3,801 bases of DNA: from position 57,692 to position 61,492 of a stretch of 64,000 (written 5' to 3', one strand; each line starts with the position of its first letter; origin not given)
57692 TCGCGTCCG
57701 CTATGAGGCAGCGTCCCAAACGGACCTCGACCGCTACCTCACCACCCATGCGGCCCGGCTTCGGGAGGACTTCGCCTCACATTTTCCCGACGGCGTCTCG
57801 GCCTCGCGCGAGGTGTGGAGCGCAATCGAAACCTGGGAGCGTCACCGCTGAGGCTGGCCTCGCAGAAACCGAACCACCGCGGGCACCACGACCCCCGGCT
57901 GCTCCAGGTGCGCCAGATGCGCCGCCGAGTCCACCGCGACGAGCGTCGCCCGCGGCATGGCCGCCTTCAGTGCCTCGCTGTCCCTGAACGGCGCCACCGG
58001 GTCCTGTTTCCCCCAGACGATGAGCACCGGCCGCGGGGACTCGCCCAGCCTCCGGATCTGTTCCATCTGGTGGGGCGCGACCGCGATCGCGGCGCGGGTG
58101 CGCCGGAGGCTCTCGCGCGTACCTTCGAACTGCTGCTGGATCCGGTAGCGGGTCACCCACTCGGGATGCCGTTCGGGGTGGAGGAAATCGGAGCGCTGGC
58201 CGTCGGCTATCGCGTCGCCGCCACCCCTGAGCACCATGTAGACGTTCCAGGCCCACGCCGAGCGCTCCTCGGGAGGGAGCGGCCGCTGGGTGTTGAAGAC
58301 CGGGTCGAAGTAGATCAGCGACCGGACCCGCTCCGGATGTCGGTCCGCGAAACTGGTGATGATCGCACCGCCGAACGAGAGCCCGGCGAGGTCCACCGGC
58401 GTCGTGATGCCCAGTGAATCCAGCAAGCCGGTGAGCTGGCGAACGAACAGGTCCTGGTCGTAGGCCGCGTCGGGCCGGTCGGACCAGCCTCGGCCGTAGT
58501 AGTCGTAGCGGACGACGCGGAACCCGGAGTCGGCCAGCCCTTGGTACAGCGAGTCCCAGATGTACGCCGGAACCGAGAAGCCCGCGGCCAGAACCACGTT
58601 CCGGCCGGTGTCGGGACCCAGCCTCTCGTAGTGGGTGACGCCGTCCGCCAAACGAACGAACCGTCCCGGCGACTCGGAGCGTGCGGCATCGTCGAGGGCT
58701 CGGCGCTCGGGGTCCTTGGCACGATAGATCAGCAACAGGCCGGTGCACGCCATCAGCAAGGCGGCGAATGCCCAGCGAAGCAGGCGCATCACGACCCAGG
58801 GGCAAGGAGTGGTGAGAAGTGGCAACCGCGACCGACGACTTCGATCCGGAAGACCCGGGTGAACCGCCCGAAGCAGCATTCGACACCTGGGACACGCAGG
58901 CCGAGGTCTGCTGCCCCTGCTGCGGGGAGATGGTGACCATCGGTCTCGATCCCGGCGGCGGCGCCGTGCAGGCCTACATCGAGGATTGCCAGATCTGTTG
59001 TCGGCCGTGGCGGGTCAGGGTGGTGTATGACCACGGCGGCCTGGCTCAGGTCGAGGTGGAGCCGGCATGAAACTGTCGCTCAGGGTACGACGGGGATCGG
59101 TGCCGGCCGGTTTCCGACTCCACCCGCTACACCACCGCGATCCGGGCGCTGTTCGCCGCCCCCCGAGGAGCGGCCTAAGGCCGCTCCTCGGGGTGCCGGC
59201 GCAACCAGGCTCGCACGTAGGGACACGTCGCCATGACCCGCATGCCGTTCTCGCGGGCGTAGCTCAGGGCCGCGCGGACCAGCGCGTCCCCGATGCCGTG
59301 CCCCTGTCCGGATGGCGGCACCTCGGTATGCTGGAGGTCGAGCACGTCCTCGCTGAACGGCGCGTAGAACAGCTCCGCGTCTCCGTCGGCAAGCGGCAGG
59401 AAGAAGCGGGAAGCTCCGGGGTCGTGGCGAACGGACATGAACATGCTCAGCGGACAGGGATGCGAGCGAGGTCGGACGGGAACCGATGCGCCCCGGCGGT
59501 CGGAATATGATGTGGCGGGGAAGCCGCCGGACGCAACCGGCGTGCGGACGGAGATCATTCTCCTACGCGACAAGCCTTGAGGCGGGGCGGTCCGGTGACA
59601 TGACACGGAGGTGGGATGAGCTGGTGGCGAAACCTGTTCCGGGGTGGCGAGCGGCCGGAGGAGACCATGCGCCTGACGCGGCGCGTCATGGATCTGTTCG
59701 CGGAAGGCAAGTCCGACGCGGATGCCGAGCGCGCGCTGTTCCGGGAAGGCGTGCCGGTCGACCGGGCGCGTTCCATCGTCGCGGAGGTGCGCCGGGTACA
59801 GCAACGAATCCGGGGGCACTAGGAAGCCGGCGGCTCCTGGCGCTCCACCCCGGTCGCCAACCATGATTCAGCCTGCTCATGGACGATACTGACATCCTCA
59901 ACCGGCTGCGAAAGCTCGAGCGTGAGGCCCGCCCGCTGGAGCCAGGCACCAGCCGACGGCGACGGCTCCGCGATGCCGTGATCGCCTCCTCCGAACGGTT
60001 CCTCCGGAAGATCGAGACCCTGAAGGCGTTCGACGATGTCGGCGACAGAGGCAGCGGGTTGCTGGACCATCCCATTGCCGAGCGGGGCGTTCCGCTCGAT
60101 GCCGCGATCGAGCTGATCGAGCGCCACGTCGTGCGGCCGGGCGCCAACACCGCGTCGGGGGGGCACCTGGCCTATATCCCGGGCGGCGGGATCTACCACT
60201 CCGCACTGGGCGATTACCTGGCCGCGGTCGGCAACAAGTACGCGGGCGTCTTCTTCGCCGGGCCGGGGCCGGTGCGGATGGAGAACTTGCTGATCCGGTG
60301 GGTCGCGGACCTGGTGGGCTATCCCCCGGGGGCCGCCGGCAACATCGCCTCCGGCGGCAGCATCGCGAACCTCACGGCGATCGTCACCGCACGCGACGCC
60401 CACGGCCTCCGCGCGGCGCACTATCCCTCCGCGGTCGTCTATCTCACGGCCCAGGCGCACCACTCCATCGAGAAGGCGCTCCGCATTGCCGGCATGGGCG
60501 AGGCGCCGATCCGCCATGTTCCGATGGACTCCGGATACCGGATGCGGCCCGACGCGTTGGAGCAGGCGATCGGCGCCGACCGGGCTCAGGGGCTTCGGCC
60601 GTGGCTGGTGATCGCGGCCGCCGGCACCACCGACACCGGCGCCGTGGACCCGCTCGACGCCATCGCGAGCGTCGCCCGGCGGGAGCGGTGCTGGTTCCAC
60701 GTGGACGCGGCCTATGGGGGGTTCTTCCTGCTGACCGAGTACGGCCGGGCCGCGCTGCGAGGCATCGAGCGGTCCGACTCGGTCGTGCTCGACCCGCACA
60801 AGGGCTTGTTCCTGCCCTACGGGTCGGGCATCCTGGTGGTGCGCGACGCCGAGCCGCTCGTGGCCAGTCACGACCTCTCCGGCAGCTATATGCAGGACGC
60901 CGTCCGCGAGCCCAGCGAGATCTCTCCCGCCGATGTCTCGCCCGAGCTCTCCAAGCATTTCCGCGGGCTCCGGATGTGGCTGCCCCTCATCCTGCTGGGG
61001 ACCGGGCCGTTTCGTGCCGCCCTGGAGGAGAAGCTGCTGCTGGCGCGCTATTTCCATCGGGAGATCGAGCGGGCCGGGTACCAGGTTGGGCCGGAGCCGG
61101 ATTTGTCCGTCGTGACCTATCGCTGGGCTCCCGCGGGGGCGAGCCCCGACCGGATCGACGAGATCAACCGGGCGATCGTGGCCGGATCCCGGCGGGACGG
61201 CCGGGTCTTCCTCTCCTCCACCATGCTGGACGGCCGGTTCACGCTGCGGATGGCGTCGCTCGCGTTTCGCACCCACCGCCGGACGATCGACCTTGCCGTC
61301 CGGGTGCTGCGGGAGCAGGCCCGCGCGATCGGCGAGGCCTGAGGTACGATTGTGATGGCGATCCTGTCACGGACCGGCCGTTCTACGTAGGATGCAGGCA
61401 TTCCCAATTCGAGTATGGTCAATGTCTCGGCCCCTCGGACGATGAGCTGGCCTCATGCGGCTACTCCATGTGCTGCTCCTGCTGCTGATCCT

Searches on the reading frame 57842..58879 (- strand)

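Call 56: search_protein_families(library=pfam, proteins=[window:57842-58879:-], max_evalue=0.001)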
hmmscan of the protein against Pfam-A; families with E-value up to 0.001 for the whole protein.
window:57842-58879:- (345 aa): 4 families
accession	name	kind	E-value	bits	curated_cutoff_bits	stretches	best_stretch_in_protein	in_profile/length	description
PF00561.26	Abhydrolase_1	-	4.6e-23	82.6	25.8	1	100-328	8-245/245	alpha/beta hydrolase fold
PF12697.13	Abhydrolase_6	-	1.3e-21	78.8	26.3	1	95-333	1-216/217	Alpha/beta hydrolase family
PF12146.15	Hydrolase_4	-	3.6e-17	62.9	27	1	94-327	6-238/239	Serine aminopeptidase, S33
PF08386.16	Abhydrolase_4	-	1.7e-05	25.3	21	1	279-340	31-92/103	TAP-like protein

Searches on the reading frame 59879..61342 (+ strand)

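Call 56: search_protein_families(library=pfam, proteins=[window:59879-61342:+], max_evalue=0.001)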
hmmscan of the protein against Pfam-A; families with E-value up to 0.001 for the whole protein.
window:59879-61342:+ (487 aa): 3 families
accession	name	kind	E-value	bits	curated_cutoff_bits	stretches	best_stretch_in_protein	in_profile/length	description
PF00282.25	Pyridoxal_deC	-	6.8e-52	176.9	27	1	83-400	28-357/375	Pyridoxal-dependent decarboxylase conserved domain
PF00266.25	Aminotran_5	-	3.5e-06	26.7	21.5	1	181-280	85-179/371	Aminotransferase class-V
PF00155.27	Aminotran_1_2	-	0.00022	21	19.7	1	177-284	83-193/361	Aminotransferase class I and II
